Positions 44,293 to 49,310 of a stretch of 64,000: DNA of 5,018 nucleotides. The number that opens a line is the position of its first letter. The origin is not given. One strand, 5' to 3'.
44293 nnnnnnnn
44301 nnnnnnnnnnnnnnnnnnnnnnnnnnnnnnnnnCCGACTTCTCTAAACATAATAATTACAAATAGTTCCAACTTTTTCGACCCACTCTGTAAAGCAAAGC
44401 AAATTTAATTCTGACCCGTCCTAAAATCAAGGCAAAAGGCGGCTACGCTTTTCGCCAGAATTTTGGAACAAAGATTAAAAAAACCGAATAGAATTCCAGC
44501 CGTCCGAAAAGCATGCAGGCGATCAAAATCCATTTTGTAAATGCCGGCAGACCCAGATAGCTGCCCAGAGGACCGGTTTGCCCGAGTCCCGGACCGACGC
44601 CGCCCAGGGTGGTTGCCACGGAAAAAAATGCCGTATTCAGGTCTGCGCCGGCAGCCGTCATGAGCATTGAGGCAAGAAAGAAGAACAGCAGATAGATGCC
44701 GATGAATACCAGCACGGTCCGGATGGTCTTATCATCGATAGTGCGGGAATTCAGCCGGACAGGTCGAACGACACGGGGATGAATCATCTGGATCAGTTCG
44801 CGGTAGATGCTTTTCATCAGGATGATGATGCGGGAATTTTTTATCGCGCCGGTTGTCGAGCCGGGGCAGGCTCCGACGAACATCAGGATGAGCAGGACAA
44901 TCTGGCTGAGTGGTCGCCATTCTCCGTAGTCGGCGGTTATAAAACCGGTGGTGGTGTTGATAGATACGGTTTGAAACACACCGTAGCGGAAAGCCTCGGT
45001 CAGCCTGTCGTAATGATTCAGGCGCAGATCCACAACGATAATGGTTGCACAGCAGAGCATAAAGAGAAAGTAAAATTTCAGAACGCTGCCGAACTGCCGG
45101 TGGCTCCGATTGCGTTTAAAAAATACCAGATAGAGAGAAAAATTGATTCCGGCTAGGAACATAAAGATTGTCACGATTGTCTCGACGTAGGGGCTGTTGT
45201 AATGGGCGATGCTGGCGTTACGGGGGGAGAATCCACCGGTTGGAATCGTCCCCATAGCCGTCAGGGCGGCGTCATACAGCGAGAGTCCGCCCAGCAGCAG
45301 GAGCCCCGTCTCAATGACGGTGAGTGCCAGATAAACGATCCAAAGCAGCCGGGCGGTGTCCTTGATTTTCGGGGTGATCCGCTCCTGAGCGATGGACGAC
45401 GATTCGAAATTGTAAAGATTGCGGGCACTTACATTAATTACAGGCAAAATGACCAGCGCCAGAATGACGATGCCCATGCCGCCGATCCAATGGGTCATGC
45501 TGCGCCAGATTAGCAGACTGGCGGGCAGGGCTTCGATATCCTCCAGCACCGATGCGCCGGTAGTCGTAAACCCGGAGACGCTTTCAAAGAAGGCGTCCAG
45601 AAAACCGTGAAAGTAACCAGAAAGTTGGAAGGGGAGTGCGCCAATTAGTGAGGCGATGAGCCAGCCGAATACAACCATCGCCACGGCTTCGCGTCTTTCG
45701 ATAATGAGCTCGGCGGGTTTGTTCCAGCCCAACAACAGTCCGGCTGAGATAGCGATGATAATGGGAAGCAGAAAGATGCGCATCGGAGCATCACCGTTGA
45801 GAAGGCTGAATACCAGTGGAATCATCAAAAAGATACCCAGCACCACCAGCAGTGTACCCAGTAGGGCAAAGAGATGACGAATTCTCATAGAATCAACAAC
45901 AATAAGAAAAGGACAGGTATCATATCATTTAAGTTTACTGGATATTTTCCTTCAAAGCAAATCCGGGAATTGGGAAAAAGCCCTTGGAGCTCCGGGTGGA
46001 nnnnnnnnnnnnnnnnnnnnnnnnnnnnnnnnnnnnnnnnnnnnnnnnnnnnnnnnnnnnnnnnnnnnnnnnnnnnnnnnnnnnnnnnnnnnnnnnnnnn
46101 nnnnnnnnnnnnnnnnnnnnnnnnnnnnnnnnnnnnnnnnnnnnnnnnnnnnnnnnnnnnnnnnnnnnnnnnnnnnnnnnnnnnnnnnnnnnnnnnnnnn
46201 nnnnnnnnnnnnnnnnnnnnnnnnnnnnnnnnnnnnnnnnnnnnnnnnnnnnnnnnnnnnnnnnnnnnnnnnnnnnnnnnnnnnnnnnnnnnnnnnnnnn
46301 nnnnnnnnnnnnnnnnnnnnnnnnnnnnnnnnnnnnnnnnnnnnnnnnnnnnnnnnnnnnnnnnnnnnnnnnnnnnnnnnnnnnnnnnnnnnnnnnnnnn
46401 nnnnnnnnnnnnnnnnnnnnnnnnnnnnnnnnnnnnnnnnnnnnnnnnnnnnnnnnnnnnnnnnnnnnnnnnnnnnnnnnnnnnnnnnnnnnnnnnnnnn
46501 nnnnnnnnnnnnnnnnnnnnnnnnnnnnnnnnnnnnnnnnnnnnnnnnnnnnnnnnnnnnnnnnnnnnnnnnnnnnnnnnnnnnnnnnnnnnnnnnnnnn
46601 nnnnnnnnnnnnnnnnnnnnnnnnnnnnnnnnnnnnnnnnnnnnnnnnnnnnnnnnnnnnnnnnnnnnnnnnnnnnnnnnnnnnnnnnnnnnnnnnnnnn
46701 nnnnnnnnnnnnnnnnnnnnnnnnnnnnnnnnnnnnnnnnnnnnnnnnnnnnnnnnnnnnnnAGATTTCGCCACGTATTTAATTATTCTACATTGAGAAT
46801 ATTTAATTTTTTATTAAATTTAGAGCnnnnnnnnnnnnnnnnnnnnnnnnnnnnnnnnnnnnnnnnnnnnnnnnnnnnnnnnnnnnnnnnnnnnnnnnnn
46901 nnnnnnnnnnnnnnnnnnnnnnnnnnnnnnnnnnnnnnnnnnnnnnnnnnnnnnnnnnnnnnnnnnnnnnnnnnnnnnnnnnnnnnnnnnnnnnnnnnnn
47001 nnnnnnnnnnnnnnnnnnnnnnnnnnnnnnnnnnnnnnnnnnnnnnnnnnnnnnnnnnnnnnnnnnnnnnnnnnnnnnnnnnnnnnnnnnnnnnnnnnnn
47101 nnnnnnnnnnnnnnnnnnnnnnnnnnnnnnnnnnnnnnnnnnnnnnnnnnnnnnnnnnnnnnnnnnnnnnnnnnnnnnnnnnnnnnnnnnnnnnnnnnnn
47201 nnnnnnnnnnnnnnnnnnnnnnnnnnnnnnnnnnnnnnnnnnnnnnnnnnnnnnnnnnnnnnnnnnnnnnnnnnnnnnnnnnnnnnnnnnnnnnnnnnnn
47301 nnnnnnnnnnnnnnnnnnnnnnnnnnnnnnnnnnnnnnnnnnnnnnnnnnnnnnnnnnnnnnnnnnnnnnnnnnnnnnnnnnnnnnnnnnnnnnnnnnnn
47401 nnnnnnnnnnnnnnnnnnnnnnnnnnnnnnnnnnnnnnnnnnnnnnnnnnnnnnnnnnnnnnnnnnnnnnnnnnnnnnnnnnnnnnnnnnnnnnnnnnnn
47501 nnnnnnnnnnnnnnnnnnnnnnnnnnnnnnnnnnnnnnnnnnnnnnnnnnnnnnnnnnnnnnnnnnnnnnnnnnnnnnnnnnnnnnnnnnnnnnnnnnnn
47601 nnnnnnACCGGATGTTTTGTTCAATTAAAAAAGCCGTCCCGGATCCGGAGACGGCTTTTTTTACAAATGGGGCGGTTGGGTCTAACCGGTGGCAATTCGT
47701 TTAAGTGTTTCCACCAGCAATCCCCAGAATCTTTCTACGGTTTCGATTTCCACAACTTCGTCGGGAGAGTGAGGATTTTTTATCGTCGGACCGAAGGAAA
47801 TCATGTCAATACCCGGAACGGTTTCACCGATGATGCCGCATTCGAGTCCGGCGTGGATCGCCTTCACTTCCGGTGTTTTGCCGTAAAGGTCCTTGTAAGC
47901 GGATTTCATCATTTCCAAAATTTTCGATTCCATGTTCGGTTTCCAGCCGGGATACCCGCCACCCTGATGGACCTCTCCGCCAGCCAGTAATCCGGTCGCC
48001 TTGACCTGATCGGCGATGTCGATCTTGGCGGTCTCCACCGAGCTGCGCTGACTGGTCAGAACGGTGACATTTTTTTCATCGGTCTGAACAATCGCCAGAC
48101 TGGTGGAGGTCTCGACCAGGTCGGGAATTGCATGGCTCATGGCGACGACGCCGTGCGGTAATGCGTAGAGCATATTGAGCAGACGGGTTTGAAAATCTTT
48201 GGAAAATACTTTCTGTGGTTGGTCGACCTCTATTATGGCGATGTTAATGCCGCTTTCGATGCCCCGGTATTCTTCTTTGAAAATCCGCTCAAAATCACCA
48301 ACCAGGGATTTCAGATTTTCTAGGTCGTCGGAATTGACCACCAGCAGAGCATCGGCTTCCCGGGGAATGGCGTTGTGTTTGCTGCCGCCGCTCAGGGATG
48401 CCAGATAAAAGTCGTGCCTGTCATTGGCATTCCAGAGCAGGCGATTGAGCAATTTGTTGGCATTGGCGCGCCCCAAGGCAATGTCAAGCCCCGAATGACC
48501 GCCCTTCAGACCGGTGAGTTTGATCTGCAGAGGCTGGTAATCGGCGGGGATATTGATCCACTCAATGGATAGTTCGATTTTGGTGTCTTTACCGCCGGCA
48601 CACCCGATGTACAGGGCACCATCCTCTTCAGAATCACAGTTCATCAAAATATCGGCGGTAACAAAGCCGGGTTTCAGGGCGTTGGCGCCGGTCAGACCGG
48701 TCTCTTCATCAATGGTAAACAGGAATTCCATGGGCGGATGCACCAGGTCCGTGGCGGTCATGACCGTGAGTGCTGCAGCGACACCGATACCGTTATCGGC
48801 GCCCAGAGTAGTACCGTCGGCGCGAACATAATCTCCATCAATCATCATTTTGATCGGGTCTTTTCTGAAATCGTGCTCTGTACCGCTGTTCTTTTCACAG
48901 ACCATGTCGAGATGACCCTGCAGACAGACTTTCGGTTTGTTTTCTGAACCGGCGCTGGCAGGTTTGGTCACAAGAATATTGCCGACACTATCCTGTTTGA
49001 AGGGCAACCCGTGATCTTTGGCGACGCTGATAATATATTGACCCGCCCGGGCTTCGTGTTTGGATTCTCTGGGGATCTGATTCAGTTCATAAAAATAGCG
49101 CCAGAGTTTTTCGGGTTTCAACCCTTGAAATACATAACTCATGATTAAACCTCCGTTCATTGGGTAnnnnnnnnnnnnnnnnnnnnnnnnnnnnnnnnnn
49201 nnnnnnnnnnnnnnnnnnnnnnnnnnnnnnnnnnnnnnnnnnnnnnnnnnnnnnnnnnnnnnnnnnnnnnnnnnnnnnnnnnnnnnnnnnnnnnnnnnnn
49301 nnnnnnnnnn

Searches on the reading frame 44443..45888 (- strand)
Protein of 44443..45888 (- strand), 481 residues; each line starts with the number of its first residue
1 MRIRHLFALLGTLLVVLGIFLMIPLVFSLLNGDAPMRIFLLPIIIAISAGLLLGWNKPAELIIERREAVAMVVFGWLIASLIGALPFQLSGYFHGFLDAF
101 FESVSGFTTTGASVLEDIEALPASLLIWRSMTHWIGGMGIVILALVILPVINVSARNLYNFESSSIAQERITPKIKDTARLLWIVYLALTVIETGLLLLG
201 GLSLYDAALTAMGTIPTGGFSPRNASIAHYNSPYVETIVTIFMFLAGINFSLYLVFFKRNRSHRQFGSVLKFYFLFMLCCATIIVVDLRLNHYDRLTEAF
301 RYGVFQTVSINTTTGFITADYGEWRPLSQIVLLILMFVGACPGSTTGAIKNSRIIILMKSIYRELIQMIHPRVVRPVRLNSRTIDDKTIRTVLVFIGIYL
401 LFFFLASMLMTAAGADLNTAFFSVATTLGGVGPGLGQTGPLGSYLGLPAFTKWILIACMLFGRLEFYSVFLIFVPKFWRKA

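Call 8: search_protein_families(library=ncbifam, proteins=[window:44443-45888:-])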
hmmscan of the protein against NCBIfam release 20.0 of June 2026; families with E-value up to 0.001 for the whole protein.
window:44443-45888:- (481 aa): 2 families
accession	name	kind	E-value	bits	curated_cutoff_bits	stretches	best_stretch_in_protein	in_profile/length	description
TIGR00933.1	2a38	subfamily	1.3e-93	314.3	331.15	1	83-463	2-391/391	TrkH family potassium uptake protein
NF008020.0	PRK10750.1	equivalog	2.3e-92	310.6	866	1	1-480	1-483/483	Trk system potassium transporter TrkH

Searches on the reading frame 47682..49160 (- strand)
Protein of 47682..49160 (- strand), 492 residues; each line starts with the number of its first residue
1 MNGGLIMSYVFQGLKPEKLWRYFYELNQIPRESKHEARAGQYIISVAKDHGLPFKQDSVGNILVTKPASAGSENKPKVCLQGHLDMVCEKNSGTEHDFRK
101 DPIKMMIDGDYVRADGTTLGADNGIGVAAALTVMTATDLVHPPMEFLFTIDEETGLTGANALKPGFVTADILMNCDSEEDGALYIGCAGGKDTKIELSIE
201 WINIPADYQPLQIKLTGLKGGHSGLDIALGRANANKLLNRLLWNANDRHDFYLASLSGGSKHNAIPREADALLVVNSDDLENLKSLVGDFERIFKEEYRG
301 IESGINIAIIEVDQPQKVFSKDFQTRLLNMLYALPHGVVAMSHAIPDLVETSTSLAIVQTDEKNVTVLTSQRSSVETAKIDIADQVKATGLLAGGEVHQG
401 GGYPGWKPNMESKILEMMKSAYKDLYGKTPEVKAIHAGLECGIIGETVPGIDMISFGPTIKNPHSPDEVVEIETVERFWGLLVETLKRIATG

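Call 8: search_protein_families(library=ncbifam, proteins=[window:47682-49160:-])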
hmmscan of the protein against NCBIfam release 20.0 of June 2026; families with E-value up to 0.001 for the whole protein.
window:47682-49160:- (492 aa): 21 families
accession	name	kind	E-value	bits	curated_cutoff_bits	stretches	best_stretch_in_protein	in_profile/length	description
TIGR01893.1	aa-his-dipept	subfamily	1.6e-185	617.4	343.75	1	14-489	1-477/478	beta-Ala-His dipeptidase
NF011600.0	PRK15026.1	equivalog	1.2e-135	453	991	1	13-490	6-483/485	cytosol nonspecific dipeptidase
TIGR01883.1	PepT-like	hypoth_equivalog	1.6e-17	63.6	274.25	1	19-185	2-166/361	peptidase T-like protein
NF006365.0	PRK08588.1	subfamily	4.2e-12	46.1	289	1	26-164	16-151/383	succinyl-diaminopimelate desuccinylase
NF006399.0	PRK08651.1-2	equivalog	7.5e-12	44.9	381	2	402-487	319-402/405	succinyl-diaminopimelate desuccinylase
NF009555.0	PRK13004.1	equivalog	1.8e-09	37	321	1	388-476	294-382/399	YgeY family selenium metabolism-linked hydrolase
TIGR01910.1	DapE-ArgE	subfamily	2.2e-09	37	217.6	1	390-475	297-367/373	ArgE/DapE family deacylase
TIGR01892.1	AcOrn-deacetyl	equivalog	1.2e-08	34.4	297.7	1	68-162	51-141/365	acetylornithine deacetylase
NF005710.0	PRK07522.1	subfamily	3.4e-08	33.1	412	0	59-162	56-151/391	acetylornithine deacetylase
NF006400.0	PRK08651.1-3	equivalog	3.1e-07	29.5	374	0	411-489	329-406/410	succinyl-diaminopimelate desuccinylase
NF003976.0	PRK05469.1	subfamily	2.4e-06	26.7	255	1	96-185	114-207/409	tripeptide aminopeptidase PepT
NF005373.0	PRK06915.1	equivalog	3.1e-06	26.4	428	0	410-475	338-403/422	peptidase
NF009920.0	PRK13381.1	subfamily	3.9e-06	25.9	293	1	102-181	122-206/412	peptidase T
TIGR03526.1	selenium_YgeY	hypoth_equivalog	1.1e-05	24.4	321.5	1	403-476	307-380/395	YgeY family selenium metabolism-linked hydrolase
NF009557.0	PRK13009.1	equivalog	1.5e-05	24.3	284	0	56-154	45-136/377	succinyl-diaminopimelate desuccinylase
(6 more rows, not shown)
